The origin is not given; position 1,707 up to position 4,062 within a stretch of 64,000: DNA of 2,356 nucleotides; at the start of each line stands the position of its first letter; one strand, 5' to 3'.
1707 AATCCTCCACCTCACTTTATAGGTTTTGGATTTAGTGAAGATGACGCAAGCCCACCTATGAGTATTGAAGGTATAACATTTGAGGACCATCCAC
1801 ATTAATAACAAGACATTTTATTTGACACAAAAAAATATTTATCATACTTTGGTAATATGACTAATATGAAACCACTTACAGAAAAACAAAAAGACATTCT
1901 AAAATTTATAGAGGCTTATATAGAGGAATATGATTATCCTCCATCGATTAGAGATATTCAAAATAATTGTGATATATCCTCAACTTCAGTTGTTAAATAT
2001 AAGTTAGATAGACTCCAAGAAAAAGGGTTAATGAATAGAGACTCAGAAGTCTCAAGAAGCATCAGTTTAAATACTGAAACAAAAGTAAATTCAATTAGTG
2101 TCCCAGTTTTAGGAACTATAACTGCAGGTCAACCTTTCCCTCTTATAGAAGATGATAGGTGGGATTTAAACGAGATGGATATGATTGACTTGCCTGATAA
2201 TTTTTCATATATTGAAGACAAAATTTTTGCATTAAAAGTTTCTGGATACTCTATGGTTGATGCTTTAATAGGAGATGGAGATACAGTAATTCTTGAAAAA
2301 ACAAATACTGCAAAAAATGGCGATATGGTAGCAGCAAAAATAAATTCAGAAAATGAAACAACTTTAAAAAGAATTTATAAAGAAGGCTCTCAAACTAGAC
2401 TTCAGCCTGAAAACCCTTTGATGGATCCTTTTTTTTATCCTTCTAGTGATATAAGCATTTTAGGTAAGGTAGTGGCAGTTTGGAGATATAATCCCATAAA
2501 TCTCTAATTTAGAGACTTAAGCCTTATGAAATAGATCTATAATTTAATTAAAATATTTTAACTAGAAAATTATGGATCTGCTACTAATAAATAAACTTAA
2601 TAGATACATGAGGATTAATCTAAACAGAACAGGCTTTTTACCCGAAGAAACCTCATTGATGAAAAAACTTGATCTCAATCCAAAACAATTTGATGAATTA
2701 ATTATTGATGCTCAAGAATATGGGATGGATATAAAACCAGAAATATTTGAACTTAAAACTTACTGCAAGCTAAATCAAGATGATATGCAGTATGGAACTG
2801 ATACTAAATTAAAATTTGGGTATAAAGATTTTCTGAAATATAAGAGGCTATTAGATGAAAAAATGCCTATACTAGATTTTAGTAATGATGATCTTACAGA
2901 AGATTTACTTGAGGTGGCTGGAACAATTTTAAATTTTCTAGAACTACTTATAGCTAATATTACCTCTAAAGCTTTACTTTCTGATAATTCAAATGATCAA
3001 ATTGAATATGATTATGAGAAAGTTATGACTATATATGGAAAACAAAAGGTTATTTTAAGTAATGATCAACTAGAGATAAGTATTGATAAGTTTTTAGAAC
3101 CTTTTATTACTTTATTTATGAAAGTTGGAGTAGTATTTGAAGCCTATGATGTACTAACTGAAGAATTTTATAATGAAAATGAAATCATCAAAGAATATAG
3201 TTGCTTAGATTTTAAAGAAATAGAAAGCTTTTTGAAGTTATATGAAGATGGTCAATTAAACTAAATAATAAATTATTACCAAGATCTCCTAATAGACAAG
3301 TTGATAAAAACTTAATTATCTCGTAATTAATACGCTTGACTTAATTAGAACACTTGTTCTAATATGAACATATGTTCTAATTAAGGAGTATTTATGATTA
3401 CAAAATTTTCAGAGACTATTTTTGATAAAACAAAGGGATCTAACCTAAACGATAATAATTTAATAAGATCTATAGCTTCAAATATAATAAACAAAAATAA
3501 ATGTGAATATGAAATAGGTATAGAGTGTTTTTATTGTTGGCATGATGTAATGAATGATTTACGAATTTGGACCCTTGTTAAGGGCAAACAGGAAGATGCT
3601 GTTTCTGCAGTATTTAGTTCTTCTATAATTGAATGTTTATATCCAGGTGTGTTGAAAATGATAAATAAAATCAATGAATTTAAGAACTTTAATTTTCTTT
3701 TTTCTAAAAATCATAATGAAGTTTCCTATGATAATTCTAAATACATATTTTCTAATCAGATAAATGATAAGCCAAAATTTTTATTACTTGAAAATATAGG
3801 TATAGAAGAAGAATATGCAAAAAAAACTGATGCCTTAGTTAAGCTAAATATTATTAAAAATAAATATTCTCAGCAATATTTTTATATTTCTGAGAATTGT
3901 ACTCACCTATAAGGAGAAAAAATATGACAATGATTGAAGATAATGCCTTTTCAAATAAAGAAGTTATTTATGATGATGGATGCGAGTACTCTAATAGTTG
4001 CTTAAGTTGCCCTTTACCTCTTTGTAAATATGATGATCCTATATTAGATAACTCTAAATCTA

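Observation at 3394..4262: SOS-gated two-gene cassette of unknown function beside lexA (candidate novel SOS effector/regulator module)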

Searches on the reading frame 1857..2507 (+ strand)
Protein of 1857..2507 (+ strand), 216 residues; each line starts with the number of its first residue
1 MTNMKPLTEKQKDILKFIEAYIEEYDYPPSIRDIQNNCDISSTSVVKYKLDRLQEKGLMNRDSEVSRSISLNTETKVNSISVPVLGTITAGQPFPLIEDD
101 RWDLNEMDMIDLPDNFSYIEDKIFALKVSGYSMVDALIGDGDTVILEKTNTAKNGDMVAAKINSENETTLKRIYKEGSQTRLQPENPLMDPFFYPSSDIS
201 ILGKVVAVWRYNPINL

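Call 3: search_protein_families(library=pfam, proteins=[window:1857-2507:+], max_evalue=1)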
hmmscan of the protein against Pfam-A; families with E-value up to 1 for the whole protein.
window:1857-2507:+ (216 aa): 5 families
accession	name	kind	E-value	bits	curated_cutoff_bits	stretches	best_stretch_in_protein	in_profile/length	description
PF00717.28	Peptidase_S24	-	3.5e-25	88.4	23.3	1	83-206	1-116/116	Peptidase S24-like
PF01726.22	LexA_DNA_bind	-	3e-19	69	23.7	1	4-67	1-64/65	LexA DNA binding domain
PF22349.1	Fervidolysin_SD2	-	0.012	16.2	26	1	64-100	57-93/113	Fervidolysin, second beta-sandwich domain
PF13463.12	HTH_27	-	0.023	15.4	22.2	1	28-62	18-51/68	Winged helix DNA-binding domain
PF04358.19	DsrC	-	0.22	12.4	24.9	1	6-53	36-85/107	DsrC like protein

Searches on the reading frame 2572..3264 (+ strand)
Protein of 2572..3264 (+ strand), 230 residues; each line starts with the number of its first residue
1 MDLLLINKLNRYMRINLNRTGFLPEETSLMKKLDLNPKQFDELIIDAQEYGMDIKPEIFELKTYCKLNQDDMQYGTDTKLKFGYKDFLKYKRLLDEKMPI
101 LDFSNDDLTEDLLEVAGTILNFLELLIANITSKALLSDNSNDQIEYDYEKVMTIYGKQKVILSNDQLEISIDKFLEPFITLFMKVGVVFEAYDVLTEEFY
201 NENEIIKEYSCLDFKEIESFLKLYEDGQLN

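Call 3: search_protein_families(library=pfam, proteins=[window:2572-3264:+], max_evalue=1)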
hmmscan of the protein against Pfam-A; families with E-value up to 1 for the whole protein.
window:2572-3264:+ (230 aa): 4 families
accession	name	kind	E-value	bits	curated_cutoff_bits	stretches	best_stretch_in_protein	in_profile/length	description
PF11155.13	DUF2935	-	0.0077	17.2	24.4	1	19-138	22-100/121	Domain of unknown function (DUF2935)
PF10815.13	ComZ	-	0.032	14.7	22.2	1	159-194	18-50/55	ComZ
PF09350.15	DJC28_CD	-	0.16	12.6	27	1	7-40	36-69/70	DnaJ homologue, subfamily C, member 28, conserved domain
PF22488.1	Class_2_docking_dom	-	0.62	11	27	1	163-176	14-27/28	Class 2 C-terminal docking domain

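Call 4: search_protein_families(library=phrogs, proteins=[window:2572-3264:+], max_evalue=1)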
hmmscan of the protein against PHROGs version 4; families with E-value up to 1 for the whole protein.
window:2572-3264:+ (230 aa): 1 family
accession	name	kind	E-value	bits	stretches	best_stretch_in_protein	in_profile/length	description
phrog_18740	-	unknown function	0.16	13.1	1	92-109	30-47/66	-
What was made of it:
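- Closest known: Phage late-gene activators with a C-terminal HTH. Different: The window protein itself is below every family threshold (calls 3, 4).
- Tried and rejected: Pfam and PHROG scans of ORF1 found nothing (calls 3, 4).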

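Call 65: search_protein_families(library=ncbifam, proteins=[window:2572-3264:+], max_evalue=0.1)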
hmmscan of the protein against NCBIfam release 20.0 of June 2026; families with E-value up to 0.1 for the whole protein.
window:2572-3264:+ (230 aa): 0 families

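Call 96: search_protein_families(library=padloc, proteins=[window:2572-3264:+], max_evalue=0.1)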
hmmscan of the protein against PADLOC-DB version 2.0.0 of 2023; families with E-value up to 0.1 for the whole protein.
window:2572-3264:+ (230 aa): 0 families
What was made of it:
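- There is no hit to any PADLOC defence model beyond generic HTH (call 96).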

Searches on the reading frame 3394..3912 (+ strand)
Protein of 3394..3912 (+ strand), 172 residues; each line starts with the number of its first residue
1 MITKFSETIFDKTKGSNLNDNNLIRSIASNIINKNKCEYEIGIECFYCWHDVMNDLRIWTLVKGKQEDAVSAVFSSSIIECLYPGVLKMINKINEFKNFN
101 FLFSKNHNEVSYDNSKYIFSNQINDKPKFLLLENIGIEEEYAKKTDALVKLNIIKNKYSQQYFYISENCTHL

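Call 3: search_protein_families(library=pfam, proteins=[window:3394-3912:+], max_evalue=1)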
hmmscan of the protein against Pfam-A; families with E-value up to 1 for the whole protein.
window:3394-3912:+ (172 aa): 0 families

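Call 4: search_protein_families(library=phrogs, proteins=[window:3394-3912:+], max_evalue=1)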
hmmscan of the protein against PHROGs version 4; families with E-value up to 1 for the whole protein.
window:3394-3912:+ (172 aa): 0 families

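Call 7: find_homologous_proteins(query=window:3394-3912:+, max_evalue=0.001)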
Query window:3394-3912:+ (172 aa): 13 proteins with E <= 0.001 among 101 candidates.
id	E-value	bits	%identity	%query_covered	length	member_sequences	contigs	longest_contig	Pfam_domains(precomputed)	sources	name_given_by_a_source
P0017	2.3e-99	348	93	99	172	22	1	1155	-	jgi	jgi:hypothetical protein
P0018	8.6e-71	255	69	100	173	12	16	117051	-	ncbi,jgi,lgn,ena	jgi:hypothetical protein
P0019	1.8e-69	251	69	100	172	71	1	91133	-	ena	-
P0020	2.3e-69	251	68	100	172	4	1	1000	-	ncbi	-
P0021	4.2e-69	250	68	100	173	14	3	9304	-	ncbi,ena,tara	tara:strand:- start:33 stop:554 length:522 start_codon:yes stop_codon:yes gene_type:complete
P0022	1.3e-67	245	67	100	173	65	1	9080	-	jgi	-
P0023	2.5e-65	238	64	100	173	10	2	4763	-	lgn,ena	-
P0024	8.1e-56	207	73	77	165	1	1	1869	-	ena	-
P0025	7.8e-52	194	76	69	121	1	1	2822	-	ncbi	-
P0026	1.3e-43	167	67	70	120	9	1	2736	-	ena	-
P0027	1.5e-33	134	72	53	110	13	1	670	-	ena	-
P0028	2.9e-32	130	62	58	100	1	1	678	-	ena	-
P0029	6.4e-17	80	63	39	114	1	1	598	-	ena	-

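Call 34: search_protein_representatives(alignment_id=A4)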
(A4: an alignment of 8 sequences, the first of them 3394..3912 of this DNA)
Query: 8 sequences, 173 profile positions. Proteins with E-value up to 0.001 (for the whole library): 16; up to 1e-10: 12; up to 1e-30: 3. The best 16 are listed.
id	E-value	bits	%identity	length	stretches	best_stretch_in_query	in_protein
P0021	7.5e-96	335.0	-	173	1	1-173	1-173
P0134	1.8e-47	177.6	-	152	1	33-172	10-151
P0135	2.2e-32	128.4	-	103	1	1-104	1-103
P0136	1.8e-26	109.1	-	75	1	54-110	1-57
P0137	7.3e-25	104.0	-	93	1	54-108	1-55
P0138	2.4e-19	86.0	-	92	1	112-173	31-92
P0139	1.8e-16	76.6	-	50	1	125-173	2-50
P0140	1.8e-15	73.4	-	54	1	90-142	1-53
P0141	4.5e-14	68.8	-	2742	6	110-148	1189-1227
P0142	8.5e-14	67.9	-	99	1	1-60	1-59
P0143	5.6e-13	65.3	-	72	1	106-173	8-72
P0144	4.7e-12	62.2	-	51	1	49-89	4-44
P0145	1.5e-10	57.4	-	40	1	1-37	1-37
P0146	1.8e-09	53.8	-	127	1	138-173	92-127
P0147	1.4e-05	41.2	-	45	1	1-35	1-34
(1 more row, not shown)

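Call 62: predict_structure(alignment_id=A4)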
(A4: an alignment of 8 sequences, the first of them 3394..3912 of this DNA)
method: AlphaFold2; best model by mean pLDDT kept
length: 172 residues; sequences in the alignment: 8
mean_pLDDT: 33.0   pTM: 0.22
mean pLDDT of the five models: 33.0, 31.5, 29.8, 29.4, 28.4
residues with pLDDT >= 90: 0; 70-90: 0; 50-70: 0; < 50: 172
segments of 3 or more residues with pLDDT < 50: 1-172
pLDDT, mean of each block of 10 residues (from residue 1): 25 26 32 35 39 37 40 35 37 32 36 37 31 30 32 29 29 27
secondary structure, 60 per line:
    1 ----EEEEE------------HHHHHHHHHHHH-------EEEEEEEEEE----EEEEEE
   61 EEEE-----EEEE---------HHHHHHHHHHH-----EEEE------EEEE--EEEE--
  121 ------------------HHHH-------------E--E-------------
elements in order: E5-9 H22-33 E41-50 E55-64 E70-73 H83-93 E99-102 E109-112 E115-118 H139-142
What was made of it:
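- Tried and rejected: The AlphaFold model of ORF1 is unusable (pLDDT 33, call 62).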

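Call 65: search_protein_families(library=ncbifam, proteins=[window:3394-3912:+], max_evalue=0.1)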
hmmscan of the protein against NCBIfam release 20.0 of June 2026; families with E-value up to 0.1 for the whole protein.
window:3394-3912:+ (172 aa): 1 family
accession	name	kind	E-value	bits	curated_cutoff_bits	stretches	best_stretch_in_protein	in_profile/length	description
NF052413.1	NOV1T2S5_fam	equivalog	1.5e-91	304.7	200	1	1-171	1-171/171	NOV1T2S5 family terpene biosynthesis-related protein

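Call 67: list_cluster_members(proteins=[window:3394-3912:+, P0018, P0021, P0011, P0007])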
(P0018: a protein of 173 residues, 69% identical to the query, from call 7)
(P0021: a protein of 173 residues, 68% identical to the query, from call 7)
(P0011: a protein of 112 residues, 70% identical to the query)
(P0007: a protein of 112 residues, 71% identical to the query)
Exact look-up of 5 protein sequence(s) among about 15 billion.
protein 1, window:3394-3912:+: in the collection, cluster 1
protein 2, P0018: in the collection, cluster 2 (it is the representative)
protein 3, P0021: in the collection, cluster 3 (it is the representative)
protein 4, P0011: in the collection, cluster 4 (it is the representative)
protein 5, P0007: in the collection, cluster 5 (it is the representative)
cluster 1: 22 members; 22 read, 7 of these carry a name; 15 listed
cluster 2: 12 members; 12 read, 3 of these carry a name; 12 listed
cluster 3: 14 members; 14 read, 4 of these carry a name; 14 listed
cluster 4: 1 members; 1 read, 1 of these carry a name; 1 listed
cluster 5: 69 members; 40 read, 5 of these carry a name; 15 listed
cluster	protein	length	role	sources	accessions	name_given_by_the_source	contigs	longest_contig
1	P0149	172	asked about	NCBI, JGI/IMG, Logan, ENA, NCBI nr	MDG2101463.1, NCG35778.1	MAG: hypothetical protein GWO78_07320 [Dehalococcoidales bacterium] | hypothetical protein | hypothetical protein [Dehalococcoidia bacterium]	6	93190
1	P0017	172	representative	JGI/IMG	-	hypothetical protein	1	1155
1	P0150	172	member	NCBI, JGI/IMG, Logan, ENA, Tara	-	strand:- start:1340 stop:1858 length:519 start_codon:yes stop_codon:yes gene_type:complete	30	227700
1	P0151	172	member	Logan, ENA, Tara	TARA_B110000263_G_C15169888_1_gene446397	strand:- start:374 stop:892 length:519 start_codon:yes stop_codon:yes gene_type:complete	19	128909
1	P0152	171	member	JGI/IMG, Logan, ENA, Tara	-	hypothetical protein | strand:+ start:9311 stop:9826 length:516 start_codon:yes stop_codon:yes gene_type:complete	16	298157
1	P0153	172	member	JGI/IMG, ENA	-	hypothetical protein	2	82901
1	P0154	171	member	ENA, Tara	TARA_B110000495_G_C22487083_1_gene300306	strand:+ start:25 stop:540 length:516 start_codon:yes stop_codon:yes gene_type:complete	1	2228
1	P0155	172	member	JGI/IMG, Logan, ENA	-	-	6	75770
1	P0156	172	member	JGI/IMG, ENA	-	-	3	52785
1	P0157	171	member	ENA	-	-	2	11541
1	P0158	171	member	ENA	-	-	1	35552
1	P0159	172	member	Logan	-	-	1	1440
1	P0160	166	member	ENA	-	-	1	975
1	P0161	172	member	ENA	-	-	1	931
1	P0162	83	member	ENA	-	-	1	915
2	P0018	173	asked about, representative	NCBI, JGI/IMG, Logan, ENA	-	hypothetical protein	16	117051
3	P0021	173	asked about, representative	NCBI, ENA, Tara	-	strand:- start:33 stop:554 length:522 start_codon:yes stop_codon:yes gene_type:complete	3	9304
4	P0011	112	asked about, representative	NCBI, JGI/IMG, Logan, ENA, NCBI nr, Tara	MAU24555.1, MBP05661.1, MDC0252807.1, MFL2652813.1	helix-turn-helix domain-containing protein [Chloroflexi bacterium] | hypothetical protein | hypothetical protein [Chloroflexota bacterium]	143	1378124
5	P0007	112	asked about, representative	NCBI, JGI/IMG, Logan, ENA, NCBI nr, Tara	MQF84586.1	MAG: HTH domain-containing protein [SAR202 cluster bacterium] | HTH domain-containing protein [SAR202 cluster bacterium] | strand:+ start:243 stop:581 length:339 start_codon:yes stop_codon:yes gene_type:complete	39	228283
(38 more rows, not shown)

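Call 96: search_protein_families(library=padloc, proteins=[window:3394-3912:+], max_evalue=0.1)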
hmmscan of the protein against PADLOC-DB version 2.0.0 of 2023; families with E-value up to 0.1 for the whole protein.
window:3394-3912:+ (172 aa): 0 families
